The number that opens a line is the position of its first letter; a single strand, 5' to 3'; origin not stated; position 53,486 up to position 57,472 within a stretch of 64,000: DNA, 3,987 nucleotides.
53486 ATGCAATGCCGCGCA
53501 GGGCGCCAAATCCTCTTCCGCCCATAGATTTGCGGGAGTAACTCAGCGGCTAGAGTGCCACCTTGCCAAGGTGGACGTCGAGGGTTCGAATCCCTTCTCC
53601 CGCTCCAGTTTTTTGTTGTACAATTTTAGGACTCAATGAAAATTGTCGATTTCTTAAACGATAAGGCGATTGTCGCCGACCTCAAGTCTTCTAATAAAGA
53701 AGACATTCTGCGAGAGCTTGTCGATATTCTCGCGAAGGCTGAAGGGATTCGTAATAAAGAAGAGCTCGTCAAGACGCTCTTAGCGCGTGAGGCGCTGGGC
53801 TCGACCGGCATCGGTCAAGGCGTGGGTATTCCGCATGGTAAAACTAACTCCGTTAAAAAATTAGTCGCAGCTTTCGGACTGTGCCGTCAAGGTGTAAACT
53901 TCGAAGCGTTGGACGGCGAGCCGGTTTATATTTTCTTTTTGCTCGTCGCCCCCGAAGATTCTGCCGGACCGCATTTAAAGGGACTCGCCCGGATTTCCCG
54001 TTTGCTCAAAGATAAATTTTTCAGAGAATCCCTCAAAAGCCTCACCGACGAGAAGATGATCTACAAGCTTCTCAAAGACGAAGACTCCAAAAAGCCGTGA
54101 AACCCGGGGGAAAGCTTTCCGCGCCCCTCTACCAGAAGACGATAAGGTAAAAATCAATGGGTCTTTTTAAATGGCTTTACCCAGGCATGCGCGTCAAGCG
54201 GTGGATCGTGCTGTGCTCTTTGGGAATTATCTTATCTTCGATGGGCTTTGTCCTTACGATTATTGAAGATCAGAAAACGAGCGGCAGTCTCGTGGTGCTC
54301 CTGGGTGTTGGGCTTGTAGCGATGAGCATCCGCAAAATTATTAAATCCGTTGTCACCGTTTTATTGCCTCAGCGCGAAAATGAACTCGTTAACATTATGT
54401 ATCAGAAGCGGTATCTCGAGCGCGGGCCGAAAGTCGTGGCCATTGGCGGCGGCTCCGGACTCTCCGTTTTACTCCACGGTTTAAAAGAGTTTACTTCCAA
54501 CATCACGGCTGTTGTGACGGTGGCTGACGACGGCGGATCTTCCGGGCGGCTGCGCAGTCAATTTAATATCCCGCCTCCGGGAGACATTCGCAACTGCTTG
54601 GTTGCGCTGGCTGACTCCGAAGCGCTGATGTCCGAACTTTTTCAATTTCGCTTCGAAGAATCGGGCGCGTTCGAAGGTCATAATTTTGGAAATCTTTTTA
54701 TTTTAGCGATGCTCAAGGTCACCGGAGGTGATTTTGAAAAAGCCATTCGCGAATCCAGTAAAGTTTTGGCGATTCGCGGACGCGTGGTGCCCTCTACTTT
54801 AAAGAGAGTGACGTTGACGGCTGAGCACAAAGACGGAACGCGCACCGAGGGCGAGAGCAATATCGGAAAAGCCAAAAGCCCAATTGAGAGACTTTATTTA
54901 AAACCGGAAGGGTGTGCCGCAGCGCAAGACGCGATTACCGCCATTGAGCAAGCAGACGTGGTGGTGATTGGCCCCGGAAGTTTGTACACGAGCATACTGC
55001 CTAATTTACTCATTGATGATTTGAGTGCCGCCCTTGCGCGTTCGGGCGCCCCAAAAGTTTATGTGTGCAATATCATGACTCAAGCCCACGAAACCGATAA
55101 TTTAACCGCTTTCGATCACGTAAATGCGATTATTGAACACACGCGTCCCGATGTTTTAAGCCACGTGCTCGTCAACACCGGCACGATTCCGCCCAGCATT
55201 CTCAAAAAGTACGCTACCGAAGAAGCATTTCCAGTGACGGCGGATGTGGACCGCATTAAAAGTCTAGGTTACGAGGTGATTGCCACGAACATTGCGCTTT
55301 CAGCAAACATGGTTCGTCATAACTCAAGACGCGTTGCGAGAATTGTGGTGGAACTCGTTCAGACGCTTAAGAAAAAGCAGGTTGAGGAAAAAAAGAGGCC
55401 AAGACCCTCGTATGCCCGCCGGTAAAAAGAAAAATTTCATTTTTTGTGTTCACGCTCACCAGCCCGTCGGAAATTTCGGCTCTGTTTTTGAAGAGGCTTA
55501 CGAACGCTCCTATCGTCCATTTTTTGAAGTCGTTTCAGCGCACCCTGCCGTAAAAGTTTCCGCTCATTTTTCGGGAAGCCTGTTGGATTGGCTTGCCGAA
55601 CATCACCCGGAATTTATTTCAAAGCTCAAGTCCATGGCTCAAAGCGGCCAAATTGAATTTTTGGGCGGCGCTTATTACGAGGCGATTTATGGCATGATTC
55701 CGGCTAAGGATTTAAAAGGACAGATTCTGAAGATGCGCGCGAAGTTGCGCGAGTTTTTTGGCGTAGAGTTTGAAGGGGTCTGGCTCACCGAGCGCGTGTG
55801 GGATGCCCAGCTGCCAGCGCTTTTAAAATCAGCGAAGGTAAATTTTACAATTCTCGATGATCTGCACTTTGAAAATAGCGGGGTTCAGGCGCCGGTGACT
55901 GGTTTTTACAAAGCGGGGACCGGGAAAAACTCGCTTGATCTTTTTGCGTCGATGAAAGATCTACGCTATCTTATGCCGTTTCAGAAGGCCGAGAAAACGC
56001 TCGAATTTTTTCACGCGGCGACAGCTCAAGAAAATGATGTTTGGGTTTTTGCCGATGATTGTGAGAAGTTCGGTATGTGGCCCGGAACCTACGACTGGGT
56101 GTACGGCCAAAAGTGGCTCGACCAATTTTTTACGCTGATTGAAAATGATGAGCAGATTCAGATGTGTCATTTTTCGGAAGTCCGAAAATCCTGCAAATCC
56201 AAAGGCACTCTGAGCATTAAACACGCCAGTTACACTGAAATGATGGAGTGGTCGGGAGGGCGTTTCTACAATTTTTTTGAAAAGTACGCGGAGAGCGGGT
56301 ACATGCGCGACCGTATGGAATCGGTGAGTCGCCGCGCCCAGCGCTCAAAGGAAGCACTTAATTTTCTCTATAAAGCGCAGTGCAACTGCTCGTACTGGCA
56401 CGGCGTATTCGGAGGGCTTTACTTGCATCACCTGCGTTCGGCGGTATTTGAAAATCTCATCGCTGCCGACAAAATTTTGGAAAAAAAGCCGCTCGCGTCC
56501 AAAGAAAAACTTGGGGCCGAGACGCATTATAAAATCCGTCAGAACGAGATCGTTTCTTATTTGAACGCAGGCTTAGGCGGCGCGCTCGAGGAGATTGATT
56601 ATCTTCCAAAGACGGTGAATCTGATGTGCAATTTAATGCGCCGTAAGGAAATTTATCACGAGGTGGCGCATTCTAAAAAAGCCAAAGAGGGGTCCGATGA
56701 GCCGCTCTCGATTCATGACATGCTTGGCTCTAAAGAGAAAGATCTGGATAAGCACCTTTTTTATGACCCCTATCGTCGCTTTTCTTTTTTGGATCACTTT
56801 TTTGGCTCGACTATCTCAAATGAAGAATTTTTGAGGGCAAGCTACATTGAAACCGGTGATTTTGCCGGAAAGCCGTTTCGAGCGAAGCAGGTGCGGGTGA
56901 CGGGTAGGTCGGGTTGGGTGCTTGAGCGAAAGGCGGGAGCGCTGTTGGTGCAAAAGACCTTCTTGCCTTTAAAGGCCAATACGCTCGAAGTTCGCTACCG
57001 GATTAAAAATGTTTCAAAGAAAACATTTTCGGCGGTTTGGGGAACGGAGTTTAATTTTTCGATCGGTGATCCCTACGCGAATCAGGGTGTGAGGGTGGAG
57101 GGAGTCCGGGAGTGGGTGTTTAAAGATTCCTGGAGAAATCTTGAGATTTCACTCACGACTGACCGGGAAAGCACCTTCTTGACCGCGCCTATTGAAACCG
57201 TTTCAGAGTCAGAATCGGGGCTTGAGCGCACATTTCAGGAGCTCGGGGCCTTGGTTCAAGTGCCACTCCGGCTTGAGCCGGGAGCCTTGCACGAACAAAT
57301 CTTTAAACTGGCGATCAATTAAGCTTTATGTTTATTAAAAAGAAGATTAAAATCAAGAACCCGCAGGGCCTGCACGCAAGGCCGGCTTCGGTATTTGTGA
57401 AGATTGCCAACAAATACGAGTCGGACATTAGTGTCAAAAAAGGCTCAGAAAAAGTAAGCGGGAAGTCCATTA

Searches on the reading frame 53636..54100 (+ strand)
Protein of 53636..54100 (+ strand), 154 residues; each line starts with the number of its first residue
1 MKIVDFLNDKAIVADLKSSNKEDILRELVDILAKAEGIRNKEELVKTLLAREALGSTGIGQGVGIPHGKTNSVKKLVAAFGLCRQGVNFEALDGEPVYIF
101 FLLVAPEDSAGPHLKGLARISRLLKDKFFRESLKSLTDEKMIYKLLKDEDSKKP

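Call 9: search_protein_families(library=pfam, proteins=[window:53636-54100:+], max_evalue=0.001)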
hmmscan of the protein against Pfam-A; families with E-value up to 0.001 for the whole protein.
window:53636-54100:+ (154 aa): 1 family
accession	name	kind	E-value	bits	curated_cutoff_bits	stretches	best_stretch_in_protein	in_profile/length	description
PF00359.27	PTS_EIIA_2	-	1.3e-37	129.4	27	1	6-148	2-143/144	Phosphoenolpyruvate-dependent sugar phosphotransferase system, EIIA 2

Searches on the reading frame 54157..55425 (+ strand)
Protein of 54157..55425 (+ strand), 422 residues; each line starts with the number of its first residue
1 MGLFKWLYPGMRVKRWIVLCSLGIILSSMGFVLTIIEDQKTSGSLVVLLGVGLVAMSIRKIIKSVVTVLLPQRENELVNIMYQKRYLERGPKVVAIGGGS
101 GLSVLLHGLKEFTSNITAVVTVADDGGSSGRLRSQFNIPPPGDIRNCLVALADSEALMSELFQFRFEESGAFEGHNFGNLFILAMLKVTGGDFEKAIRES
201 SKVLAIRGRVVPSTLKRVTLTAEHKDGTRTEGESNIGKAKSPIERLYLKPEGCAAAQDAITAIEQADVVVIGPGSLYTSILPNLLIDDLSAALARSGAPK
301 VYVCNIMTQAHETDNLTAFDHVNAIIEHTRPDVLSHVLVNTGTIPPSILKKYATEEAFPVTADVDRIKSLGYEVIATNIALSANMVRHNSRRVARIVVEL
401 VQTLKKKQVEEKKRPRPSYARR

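Call 9: search_protein_families(library=pfam, proteins=[window:54157-55425:+], max_evalue=0.001)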
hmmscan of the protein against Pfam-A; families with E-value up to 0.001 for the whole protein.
window:54157-55425:+ (422 aa): 1 family
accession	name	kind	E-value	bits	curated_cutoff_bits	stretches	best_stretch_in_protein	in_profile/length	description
PF01933.23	CofD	-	2.1e-113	378.8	30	1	93-379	1-289/290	2-phospho-L-lactate transferase CofD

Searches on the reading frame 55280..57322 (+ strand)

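Call 9: search_protein_families(library=pfam, proteins=[window:55280-57322:+], max_evalue=0.001)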
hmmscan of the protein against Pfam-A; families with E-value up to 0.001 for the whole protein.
window:55280-57322:+ (680 aa): 4 families
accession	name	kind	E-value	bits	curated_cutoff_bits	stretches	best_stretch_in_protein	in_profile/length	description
PF09095.17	AmyA-gluTrfs_C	-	5.3e-47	161.2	22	1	418-665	11-274/284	Alpha-amylase/4-alpha-glucanotransferase, C-terminal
PF03065.20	Glyco_hydro_57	-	2.2e-38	132.7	21.2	1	54-313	1-290/291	Glycosyl hydrolase family 57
PF09094.16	AmyA-A_glucT_m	-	7.2e-26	90.9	27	1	327-399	1-79/80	Alpha-amylase/4-alpha-glucanotransferase, middle domain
PF01074.27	Glyco_hydro_38N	-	2.6e-06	27.5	25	1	96-211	46-162/270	Glycosyl hydrolases family 38 N-terminal domain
